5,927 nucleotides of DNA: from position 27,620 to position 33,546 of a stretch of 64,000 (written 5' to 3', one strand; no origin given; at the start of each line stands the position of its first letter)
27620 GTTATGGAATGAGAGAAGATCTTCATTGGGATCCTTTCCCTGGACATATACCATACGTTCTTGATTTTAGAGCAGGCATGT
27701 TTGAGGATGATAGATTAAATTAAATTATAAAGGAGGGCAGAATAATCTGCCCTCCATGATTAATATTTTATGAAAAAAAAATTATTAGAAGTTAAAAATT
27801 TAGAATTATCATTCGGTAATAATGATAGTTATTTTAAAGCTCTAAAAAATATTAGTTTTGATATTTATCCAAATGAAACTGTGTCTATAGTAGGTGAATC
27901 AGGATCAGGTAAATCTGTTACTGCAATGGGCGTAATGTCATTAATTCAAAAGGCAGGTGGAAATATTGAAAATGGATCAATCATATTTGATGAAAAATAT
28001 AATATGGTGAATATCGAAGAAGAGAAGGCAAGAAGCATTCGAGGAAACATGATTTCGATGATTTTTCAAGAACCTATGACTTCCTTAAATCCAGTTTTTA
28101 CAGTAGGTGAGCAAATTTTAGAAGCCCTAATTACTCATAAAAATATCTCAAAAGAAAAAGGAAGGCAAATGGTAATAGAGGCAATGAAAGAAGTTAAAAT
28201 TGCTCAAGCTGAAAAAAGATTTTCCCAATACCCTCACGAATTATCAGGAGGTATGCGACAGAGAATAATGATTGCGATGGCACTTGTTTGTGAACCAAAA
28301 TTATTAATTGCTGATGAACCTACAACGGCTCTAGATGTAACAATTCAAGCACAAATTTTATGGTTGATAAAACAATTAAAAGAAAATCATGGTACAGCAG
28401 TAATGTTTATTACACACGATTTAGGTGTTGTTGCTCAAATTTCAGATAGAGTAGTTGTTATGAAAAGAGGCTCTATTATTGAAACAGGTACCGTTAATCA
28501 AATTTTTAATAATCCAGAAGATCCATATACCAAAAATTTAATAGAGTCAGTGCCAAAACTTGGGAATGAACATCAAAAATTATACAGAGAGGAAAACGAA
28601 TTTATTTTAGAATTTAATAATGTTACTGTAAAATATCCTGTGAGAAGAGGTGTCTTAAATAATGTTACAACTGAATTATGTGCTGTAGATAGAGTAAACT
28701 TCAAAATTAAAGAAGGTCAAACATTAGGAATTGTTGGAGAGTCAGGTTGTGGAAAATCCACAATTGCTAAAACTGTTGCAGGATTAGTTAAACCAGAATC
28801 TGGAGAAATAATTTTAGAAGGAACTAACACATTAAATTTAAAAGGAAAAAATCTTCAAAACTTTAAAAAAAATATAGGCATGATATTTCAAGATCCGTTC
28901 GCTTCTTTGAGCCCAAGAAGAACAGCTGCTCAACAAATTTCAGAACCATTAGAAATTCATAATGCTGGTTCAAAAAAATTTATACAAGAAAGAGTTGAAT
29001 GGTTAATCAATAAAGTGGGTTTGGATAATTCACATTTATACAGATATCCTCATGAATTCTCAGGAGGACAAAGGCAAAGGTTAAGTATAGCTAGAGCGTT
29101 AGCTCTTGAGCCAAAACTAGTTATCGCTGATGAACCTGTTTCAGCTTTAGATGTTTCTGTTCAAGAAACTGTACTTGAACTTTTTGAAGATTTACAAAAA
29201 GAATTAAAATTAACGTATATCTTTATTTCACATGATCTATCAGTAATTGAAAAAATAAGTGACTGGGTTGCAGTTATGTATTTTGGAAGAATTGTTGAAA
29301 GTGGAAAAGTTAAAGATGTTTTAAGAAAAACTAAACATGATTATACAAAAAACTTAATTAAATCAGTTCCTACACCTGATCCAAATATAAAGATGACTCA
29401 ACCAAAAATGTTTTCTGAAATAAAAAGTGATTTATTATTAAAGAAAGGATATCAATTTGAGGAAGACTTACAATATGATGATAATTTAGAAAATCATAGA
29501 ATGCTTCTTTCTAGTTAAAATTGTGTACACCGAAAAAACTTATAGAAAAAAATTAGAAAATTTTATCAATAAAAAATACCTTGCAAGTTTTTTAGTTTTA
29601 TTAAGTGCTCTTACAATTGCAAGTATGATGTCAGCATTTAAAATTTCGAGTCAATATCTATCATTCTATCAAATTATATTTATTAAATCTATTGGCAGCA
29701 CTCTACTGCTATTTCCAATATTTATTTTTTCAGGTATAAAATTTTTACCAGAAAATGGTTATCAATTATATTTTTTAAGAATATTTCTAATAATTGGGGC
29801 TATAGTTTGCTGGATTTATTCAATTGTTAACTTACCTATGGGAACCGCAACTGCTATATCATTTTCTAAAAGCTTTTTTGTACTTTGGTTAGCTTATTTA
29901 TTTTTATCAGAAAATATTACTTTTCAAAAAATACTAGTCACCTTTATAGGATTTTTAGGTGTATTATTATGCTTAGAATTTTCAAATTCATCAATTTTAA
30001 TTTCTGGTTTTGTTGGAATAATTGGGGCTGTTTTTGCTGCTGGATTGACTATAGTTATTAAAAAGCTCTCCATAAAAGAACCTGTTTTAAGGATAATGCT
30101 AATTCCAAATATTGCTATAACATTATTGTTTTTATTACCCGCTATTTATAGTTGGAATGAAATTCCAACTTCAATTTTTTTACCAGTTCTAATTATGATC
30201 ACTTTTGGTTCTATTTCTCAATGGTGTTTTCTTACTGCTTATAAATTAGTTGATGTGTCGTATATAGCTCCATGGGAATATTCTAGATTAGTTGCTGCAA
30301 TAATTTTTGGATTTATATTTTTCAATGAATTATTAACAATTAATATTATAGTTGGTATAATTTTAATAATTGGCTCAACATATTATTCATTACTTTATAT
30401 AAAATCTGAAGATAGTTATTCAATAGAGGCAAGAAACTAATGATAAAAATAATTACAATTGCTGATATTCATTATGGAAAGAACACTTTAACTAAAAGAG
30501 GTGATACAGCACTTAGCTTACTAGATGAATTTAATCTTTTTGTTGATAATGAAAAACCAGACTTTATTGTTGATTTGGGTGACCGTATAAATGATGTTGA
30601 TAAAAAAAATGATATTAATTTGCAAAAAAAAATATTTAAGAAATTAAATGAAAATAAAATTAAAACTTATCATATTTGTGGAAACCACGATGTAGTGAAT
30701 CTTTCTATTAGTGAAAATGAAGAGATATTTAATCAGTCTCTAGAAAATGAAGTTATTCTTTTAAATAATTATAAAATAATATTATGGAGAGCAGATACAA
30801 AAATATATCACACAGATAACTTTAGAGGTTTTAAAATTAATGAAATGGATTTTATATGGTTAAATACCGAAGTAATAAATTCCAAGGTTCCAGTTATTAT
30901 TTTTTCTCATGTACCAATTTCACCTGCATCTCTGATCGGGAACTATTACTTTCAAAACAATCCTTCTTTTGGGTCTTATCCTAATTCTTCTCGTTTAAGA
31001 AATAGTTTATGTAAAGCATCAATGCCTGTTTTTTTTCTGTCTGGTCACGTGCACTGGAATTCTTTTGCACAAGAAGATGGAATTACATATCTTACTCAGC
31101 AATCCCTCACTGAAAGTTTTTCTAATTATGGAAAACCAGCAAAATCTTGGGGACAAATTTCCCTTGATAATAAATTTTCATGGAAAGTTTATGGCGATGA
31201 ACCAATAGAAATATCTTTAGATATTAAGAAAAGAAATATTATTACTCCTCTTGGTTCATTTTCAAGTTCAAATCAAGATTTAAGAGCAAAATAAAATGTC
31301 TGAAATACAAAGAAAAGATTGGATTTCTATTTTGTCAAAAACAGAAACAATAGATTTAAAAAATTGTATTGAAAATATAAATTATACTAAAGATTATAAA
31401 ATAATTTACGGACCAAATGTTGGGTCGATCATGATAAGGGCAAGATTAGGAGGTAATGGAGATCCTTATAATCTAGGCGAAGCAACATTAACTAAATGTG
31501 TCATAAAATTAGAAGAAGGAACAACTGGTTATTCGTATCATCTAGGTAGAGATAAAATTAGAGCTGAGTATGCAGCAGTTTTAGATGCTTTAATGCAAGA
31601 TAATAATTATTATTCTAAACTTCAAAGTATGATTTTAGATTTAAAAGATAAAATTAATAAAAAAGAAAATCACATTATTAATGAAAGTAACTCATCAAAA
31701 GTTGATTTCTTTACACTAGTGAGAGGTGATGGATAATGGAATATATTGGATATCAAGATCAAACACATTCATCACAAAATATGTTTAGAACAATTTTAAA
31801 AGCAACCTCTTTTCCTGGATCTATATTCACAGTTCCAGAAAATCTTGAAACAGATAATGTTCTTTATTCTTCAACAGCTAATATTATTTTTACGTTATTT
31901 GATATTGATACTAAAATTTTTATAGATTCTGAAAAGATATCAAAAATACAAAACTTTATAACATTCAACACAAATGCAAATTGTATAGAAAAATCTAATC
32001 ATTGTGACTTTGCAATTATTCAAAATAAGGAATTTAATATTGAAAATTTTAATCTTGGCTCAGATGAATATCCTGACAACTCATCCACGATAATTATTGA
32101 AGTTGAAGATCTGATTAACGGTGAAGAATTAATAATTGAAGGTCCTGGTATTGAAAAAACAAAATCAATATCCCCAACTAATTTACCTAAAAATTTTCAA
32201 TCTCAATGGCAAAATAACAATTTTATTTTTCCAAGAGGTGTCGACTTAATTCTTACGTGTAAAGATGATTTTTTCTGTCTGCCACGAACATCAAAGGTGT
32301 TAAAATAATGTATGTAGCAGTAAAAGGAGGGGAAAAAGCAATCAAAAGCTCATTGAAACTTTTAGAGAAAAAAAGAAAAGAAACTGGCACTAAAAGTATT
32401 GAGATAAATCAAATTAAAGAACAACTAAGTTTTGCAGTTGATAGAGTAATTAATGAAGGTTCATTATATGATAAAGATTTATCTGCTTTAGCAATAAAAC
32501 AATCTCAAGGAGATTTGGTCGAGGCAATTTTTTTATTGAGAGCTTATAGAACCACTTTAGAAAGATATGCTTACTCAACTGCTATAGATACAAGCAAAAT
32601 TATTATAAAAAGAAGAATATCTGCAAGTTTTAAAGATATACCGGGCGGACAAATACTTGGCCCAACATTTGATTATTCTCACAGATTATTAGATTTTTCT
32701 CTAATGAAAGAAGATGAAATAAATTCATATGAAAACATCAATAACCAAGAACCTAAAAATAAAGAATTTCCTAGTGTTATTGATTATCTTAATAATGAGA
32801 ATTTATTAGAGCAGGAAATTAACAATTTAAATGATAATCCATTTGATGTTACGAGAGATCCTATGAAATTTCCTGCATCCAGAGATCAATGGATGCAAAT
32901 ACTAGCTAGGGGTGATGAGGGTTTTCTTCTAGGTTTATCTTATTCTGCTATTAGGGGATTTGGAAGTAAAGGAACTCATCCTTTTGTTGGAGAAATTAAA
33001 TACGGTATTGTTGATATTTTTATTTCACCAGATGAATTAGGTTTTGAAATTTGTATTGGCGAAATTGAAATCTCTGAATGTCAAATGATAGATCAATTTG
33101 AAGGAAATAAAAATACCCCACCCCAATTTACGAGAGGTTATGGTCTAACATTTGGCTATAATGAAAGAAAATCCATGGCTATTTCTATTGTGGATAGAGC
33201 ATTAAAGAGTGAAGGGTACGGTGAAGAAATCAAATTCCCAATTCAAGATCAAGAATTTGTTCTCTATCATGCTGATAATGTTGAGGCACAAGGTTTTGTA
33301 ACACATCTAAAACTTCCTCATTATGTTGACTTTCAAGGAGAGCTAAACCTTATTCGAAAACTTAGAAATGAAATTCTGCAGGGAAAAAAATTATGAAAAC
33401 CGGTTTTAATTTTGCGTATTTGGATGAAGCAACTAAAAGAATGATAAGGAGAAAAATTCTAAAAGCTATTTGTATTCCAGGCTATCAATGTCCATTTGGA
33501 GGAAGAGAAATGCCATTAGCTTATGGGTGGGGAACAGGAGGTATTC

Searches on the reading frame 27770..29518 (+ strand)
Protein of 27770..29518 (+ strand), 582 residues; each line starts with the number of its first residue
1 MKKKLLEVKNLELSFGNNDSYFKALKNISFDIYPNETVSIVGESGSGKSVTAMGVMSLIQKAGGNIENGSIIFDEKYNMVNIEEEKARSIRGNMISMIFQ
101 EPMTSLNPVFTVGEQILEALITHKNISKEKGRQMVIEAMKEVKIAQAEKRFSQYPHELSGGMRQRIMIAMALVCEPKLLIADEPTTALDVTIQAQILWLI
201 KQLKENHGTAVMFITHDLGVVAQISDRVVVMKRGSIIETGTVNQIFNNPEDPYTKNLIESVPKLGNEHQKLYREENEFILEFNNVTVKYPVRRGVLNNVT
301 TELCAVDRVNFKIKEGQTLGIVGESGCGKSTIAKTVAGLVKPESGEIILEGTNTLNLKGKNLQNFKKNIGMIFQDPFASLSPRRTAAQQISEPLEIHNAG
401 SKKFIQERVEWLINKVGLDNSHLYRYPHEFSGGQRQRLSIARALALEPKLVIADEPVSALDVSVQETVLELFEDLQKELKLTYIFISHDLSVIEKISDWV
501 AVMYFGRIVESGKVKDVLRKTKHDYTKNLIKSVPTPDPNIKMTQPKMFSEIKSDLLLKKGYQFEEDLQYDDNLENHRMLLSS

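Call 13: search_protein_families(library=ncbifam, proteins=[window:27770-29518:+], max_evalue=1e-10)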
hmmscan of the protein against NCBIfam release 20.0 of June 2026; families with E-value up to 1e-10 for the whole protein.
window:27770-29518:+ (582 aa): 190 families (the best 25 are shown)
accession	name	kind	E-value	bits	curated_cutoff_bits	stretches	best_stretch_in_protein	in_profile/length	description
NF007613.0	PRK10261.1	equivalog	1.6e-193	644.6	1077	2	3-268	10-279/623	glutathione ABC transporter ATP-binding protein GsiA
NF043079.1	MMSYN1_0167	equivalog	1.3e-164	549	740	3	84-272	297-485/561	oligopeptide ABC transporter ATP-binding protein OppD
NF011713.0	PRK15134.1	equivalog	3.9e-163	543.8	834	1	1-531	1-527/529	microcin C ABC transporter ATP-binding protein YejF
NF008453.0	PRK11308.1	subfamily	2.1e-159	530.1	408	2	274-565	7-297/334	dipeptide ABC transporter ATP-binding protein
NF011659.0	PRK15079.1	equivalog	1.9e-158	526.5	540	2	273-542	5-277/334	murein tripeptide/oligopeptide ABC transporter ATP binding protein OppF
NF007010.1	PRK09473.1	subfamily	6.1e-155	514.7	575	2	5-272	1-265/318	oligopeptide ABC transporter ATP-binding protein OppD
NF008246.0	PRK11022.1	equivalog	5.6e-147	489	541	2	5-271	3-267/326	dipeptide ABC transporter ATP-binding protein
NF047576.1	opine_ATP_CntF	equivalog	3.2e-141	469.1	385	2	5-271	2-263/264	staphylopine uptake ABC transporter ATP-binding protein CntF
NF047578.1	opine_ATP_CntD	equivalog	4.8e-140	465.3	380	2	5-273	2-265/266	staphylopine uptake ABC transporter ATP-binding protein CntD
TIGR02770.1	nickel_nikD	equivalog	5.8e-136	451.2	318.7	2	26-259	3-227/230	nickel import ATP-binding protein NikD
NF043071.1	DppF_dipep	equivalog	9.7e-135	449.2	660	2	275-563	9-296/331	dipeptide ABC transporter ATP-binding subunit DppF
NF043078.1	MMSYN1_0168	equivalog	1.8e-131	439.9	800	3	408-544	472-608/649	oligopeptide ABC transporter ATP-binding protein OppF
TIGR02769.1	nickel_nikE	equivalog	3e-119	397.4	332.55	2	280-539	3-259/265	nickel import ATP-binding protein NikE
NF007739.0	PRK10419.1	subfamily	1.4e-110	369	354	2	283-540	7-261/268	nickel ABC transporter ATP-binding protein NikE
NF011692.0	PRK15112.1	equivalog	2.5e-106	355.2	452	2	277-532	3-253/269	putrescine export ABC transporter ATP-binding protein SapF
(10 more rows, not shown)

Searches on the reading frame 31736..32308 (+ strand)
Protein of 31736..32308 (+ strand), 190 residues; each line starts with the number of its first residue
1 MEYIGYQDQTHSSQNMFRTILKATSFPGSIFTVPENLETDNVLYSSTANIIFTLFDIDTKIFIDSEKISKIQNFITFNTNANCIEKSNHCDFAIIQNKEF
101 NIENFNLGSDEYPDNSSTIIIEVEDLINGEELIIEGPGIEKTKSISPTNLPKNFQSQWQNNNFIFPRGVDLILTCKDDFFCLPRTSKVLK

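Call 45: search_protein_families(library=ncbifam, proteins=[window:31736-32308:+], max_evalue=1e-8)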
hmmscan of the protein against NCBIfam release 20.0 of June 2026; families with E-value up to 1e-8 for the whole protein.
window:31736-32308:+ (190 aa): 1 family
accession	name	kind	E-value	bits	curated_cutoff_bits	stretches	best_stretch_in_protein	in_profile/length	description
TIGR03292.1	PhnH_redo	equivalog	4.1e-48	163.6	91.5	1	6-186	2-183/184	phosphonate C-P lyase system protein PhnH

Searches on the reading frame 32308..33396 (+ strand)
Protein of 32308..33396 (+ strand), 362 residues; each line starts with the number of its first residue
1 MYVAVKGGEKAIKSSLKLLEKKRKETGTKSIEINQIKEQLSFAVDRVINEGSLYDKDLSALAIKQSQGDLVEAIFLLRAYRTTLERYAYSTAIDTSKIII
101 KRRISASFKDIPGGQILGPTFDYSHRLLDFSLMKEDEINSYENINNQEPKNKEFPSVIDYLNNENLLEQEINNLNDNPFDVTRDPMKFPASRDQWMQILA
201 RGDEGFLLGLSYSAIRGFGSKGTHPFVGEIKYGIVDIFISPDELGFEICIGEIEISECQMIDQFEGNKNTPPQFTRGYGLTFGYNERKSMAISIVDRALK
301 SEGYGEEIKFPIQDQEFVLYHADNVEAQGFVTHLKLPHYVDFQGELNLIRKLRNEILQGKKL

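Call 45: search_protein_families(library=ncbifam, proteins=[window:32308-33396:+], max_evalue=1e-8)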
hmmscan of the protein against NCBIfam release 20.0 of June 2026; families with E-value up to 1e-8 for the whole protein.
window:32308-33396:+ (362 aa): 0 families

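Call 88: search_protein_families(library=pfam, proteins=[window:32308-33396:+], max_evalue=0.00001)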
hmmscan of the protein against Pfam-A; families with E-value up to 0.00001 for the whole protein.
window:32308-33396:+ (362 aa): 1 family
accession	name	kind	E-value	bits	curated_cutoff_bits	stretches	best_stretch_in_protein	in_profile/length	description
PF05861.17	PhnI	-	2.1e-150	500.8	34.5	1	1-355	1-347/348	Bacterial phosphonate metabolism protein (PhnI)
